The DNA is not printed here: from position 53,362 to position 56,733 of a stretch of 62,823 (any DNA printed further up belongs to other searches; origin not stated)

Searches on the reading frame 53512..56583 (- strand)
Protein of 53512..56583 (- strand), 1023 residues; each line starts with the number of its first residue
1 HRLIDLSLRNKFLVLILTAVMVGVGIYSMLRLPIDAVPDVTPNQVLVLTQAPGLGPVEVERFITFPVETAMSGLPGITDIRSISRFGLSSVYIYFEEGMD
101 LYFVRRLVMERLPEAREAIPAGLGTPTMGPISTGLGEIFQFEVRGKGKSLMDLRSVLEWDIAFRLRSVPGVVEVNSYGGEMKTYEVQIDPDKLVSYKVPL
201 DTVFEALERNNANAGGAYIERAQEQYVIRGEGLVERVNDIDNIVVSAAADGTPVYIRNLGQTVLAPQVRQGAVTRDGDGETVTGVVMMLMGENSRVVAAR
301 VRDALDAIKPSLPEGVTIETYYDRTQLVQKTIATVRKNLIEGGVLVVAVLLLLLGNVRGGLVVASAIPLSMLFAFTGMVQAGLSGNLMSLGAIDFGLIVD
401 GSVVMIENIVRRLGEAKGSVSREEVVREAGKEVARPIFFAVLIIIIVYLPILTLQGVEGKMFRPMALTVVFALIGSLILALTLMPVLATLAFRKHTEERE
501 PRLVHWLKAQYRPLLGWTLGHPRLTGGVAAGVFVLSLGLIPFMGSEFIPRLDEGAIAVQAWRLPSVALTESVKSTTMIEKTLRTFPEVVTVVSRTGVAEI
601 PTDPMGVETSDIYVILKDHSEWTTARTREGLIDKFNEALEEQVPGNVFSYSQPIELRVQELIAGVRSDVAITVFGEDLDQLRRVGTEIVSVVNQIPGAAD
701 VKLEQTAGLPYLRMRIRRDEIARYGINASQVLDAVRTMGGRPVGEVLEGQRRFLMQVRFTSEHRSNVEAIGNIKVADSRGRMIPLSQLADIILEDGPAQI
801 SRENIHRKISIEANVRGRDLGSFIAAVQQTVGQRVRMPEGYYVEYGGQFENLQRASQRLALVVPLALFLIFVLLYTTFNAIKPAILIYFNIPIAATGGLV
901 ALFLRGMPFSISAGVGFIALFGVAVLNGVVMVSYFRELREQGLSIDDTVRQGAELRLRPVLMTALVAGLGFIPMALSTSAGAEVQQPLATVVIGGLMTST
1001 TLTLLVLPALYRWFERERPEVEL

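Call 110: search_protein_families(library=pfam, proteins=[window:53512-56583:-], max_evalue=0.00001)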
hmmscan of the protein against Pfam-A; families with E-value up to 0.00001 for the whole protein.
window:53512-56583:- (1023 aa): 1 family
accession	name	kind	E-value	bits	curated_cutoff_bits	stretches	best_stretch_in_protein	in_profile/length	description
PF00873.25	ACR_tran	-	1.3e-288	960.5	28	1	4-1014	2-1020/1021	AcrB/AcrD/AcrF family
